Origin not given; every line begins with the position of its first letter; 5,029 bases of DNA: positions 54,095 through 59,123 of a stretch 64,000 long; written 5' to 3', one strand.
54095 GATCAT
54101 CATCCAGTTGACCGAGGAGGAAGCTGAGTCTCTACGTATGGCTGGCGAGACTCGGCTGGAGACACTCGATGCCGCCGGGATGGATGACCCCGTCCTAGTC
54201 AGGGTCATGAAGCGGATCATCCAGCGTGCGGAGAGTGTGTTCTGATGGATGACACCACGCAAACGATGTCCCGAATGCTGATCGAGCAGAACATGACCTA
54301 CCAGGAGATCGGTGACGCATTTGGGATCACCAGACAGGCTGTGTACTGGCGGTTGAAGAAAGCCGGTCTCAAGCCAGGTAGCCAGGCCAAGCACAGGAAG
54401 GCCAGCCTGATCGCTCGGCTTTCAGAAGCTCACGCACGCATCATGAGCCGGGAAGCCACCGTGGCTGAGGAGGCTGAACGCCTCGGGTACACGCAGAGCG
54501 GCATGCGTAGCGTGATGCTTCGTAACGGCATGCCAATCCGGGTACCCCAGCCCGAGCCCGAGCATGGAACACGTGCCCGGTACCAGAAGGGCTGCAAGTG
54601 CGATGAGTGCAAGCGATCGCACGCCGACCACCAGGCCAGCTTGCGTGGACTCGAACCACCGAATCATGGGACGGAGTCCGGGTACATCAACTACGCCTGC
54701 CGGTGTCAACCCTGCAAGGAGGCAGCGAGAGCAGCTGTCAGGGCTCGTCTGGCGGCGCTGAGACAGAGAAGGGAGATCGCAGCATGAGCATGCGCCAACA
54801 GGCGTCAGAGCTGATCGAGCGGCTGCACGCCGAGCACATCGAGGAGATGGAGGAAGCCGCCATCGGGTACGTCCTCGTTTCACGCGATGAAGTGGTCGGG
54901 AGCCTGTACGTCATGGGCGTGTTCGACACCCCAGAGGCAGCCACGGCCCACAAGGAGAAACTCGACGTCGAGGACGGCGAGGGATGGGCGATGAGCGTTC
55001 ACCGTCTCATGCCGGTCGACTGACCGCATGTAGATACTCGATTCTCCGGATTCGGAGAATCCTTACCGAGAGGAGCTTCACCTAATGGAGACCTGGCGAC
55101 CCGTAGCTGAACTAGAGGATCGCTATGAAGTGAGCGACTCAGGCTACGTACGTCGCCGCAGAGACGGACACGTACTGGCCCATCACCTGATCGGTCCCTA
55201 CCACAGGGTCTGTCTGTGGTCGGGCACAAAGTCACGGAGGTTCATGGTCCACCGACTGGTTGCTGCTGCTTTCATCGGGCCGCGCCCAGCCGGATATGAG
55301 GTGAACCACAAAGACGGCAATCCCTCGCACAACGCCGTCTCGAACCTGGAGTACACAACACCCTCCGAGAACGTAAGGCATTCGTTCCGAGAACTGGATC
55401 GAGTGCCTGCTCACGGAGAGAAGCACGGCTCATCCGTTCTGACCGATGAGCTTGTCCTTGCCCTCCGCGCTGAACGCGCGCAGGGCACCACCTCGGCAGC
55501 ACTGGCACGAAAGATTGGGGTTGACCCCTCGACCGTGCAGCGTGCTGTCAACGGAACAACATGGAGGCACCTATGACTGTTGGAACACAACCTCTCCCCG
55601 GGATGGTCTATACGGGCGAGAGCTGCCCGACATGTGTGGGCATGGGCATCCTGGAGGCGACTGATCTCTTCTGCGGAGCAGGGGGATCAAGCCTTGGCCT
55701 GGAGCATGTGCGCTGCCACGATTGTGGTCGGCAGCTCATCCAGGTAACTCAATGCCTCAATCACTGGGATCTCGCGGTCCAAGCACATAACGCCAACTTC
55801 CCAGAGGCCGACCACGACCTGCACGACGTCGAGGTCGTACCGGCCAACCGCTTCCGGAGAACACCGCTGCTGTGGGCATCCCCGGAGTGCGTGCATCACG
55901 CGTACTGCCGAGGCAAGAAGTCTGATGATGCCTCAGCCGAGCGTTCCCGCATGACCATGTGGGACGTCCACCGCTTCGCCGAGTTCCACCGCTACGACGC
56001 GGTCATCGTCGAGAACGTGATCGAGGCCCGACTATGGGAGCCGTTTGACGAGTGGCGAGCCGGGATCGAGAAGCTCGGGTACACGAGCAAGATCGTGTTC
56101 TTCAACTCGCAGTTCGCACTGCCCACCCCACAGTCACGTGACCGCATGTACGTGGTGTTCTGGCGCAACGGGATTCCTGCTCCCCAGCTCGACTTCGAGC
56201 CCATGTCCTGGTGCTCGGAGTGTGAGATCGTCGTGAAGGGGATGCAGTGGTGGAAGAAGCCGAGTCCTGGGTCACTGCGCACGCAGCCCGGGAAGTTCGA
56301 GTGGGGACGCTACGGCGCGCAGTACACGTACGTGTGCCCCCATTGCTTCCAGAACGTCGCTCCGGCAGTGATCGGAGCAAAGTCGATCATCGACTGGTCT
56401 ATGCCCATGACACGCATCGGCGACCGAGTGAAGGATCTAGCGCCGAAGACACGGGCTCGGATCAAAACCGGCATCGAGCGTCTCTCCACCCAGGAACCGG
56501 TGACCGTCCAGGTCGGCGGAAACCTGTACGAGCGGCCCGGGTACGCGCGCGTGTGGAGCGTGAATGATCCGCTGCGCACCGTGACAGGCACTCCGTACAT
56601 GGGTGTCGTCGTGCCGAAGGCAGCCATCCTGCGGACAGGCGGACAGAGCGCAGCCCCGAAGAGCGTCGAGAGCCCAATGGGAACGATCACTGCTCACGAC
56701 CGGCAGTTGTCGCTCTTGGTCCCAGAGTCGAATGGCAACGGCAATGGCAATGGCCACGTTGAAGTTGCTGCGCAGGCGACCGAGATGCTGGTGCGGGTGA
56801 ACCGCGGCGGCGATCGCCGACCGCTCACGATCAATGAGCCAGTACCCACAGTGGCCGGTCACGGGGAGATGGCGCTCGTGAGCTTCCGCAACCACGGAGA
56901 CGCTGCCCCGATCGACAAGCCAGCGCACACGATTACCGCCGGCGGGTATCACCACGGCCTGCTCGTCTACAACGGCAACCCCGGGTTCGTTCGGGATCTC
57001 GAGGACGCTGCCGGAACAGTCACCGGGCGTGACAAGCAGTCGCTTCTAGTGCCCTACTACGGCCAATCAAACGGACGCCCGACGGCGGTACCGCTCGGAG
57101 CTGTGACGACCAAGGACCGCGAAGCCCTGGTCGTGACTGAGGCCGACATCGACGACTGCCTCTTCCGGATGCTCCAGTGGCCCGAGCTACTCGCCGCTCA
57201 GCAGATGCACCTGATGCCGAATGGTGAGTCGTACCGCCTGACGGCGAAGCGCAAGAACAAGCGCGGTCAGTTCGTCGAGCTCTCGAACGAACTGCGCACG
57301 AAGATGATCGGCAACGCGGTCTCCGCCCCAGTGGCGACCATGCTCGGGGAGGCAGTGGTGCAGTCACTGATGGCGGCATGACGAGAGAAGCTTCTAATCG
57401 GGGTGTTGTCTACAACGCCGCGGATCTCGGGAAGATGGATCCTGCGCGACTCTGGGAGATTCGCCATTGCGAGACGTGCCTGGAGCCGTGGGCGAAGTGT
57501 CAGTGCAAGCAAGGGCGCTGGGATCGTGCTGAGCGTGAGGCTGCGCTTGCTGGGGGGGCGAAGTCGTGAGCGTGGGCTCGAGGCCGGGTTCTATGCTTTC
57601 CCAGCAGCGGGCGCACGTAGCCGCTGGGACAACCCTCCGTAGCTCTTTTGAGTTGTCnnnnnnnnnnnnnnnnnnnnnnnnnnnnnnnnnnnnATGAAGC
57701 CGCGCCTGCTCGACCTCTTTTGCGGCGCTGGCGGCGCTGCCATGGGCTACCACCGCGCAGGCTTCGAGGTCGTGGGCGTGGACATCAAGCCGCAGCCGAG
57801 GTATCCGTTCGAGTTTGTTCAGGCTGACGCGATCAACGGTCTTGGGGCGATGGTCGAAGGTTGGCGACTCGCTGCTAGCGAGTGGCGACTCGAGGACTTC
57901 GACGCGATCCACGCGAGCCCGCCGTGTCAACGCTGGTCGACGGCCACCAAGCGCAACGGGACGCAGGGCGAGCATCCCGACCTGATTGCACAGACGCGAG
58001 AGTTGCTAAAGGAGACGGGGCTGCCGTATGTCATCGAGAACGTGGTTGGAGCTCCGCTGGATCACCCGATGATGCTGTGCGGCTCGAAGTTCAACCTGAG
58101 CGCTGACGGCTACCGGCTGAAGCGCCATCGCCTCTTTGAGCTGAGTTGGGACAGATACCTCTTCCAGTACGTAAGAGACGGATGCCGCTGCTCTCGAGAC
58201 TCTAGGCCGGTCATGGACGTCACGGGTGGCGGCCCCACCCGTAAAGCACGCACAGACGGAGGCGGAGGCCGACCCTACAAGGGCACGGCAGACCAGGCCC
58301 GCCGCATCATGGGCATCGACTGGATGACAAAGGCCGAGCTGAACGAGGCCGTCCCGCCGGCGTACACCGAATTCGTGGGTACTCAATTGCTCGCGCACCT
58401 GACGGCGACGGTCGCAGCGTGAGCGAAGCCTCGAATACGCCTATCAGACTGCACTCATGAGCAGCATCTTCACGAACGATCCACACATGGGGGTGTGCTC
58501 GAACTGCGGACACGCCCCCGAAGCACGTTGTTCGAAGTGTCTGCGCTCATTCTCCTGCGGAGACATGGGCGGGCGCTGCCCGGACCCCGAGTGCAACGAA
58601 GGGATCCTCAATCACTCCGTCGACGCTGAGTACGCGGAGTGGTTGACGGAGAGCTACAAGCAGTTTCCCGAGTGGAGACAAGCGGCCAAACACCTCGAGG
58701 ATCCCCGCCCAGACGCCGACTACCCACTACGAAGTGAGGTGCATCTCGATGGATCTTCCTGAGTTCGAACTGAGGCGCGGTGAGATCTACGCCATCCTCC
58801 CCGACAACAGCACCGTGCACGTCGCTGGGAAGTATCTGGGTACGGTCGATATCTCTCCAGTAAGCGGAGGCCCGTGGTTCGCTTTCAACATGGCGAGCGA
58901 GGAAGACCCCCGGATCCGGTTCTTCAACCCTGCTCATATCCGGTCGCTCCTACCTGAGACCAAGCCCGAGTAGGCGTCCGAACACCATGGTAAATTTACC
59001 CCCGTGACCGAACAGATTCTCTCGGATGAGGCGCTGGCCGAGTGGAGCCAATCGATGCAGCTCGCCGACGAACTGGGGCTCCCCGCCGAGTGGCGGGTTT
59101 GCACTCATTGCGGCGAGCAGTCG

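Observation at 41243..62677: Dispersed 22-bp perfect-palindrome family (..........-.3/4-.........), 16 copies, almost all in the rightward early arm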

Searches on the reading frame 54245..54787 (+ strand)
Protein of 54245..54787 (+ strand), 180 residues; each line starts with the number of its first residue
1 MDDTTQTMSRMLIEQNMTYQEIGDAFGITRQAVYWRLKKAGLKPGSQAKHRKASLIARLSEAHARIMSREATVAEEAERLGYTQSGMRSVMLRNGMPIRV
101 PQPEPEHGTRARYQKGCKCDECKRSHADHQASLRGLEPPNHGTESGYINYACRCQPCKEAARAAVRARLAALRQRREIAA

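Call 10: search_protein_families(library=pfam, proteins=[window:54245-54787:+])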
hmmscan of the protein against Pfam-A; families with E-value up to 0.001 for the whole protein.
window:54245-54787:+ (180 aa): 1 family
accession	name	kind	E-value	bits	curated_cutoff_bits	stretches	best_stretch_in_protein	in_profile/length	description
PF04545.22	Sigma70_r4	-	4.8e-05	23.2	24.1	1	14-40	18-44/50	Sigma-70, region 4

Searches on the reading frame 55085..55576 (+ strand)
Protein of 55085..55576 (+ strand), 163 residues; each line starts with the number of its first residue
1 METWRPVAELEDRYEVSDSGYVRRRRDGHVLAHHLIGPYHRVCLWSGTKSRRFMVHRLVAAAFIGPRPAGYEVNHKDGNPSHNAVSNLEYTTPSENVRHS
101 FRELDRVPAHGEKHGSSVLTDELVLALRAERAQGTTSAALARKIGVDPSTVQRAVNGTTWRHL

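Call 46: search_protein_families(library=pfam, max_evalue=0.01, proteins=[window:55085-55576:+])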
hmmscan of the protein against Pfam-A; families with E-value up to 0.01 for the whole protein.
window:55085-55576:+ (163 aa): 5 families
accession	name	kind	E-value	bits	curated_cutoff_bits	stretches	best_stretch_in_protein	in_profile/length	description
PF13392.12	HNH_3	-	9.4e-13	48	24.8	1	54-98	2-46/46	HNH endonuclease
PF07463.16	NUMOD4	-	5e-07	30.3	23.4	1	2-45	1-49/49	NUMOD4 motif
PF01381.28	HTH_3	-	0.00016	22.1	23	1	129-159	3-34/55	Helix-turn-helix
PF13936.12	HTH_38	-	0.0011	19.1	27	1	119-153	5-39/44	Helix-turn-helix domain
PF12802.13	MarR_2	-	0.0021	18.6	27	0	127-156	13-42/61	MarR family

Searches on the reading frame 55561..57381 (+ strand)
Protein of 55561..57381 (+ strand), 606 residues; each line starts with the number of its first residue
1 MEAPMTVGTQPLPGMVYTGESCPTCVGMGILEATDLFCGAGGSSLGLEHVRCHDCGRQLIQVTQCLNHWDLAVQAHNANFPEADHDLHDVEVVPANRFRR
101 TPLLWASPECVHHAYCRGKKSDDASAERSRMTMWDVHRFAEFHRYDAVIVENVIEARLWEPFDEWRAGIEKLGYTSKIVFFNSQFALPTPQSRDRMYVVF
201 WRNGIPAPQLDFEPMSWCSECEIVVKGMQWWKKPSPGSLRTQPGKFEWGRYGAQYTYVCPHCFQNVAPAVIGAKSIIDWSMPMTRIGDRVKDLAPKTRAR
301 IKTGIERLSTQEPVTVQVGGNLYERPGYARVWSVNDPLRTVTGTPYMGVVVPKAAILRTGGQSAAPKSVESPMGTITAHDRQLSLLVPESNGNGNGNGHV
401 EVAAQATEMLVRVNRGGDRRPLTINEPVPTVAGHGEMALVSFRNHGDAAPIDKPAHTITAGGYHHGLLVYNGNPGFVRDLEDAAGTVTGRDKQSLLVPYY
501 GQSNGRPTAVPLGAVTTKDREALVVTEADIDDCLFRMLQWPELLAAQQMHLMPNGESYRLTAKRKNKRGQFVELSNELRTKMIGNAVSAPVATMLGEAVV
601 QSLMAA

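Call 10: search_protein_families(library=pfam, proteins=[window:55561-57381:+])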
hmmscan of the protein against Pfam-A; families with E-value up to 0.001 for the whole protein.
window:55561-57381:+ (606 aa): 1 family
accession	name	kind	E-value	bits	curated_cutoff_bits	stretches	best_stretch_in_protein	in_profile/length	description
PF00145.23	DNA_methylase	-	6.6e-14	52.5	22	1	33-205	3-165/324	C-5 cytosine-specific DNA methylase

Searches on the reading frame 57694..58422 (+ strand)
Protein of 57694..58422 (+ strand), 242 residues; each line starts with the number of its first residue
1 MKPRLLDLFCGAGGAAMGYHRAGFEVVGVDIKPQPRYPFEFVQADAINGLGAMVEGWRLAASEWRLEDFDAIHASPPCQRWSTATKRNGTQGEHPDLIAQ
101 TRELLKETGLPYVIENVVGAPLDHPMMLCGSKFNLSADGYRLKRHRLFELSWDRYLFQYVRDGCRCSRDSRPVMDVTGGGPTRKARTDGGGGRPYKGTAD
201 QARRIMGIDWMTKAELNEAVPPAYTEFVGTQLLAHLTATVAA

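Call 36: find_related_loci(query=window:57694-58422:+, collection=viral_contigs, flank=10000)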
Query window:57694-58422:+ (242 aa) in viral_contigs; peptide patterns used: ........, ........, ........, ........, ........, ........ (x = any residue, [..] = any of these).
404 stretches matched a pattern; 404 encode a relative of the query (tblastn E <= 1e-3); the best 80 are kept; 80 distinct loci.
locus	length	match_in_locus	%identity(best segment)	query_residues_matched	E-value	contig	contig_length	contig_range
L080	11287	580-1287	66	2-242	1e-98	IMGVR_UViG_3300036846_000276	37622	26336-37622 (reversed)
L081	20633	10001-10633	54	4-242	9e-72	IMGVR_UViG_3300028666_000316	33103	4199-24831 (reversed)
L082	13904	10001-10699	54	1-242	1e-69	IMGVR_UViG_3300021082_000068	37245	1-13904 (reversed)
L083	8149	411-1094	52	2-236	7e-69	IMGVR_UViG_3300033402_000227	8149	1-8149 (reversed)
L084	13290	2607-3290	52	2-236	7e-69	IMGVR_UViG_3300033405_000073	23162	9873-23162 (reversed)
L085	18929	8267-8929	50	2-242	4e-68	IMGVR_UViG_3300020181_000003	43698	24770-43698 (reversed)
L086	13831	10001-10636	54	1-236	2e-67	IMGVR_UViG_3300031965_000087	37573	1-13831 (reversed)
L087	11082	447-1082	51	2-240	1e-65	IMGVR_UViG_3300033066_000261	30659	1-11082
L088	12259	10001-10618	53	4-233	7e-66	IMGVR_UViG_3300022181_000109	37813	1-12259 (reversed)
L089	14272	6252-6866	53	1-236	1e-65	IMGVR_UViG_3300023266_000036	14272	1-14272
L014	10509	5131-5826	51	2-242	8e-66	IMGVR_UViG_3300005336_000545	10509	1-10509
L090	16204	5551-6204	50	1-236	7e-65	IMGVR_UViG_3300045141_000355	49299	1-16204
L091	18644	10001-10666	51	2-236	1e-64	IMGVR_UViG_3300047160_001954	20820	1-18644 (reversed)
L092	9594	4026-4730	50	2-241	3e-64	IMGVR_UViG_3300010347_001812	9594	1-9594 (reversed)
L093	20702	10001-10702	49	2-242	4e-64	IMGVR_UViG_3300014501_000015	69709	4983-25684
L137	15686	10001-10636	50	4-234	2e-60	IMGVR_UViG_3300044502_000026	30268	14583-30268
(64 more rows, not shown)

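Call 46: search_protein_families(library=pfam, max_evalue=0.01, proteins=[window:57694-58422:+])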
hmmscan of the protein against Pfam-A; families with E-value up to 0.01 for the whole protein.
window:57694-58422:+ (242 aa): 2 families
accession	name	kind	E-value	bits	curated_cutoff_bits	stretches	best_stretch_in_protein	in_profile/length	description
PF00145.23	DNA_methylase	-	6e-13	49.3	22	1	4-119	2-113/324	C-5 cytosine-specific DNA methylase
PF09445.16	Methyltransf_15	-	0.0017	18.4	22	1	4-34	3-33/165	RNA cap guanine-N2 methyltransferase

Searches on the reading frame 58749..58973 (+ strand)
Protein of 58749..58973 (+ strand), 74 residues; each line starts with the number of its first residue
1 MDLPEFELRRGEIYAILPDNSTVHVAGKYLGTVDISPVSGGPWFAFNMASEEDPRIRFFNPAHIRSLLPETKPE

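Call 67: search_protein_families(library=pfam, max_evalue=0.01, proteins=[window:58749-58973:+])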
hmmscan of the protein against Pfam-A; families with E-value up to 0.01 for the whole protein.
window:58749-58973:+ (74 aa): 0 families
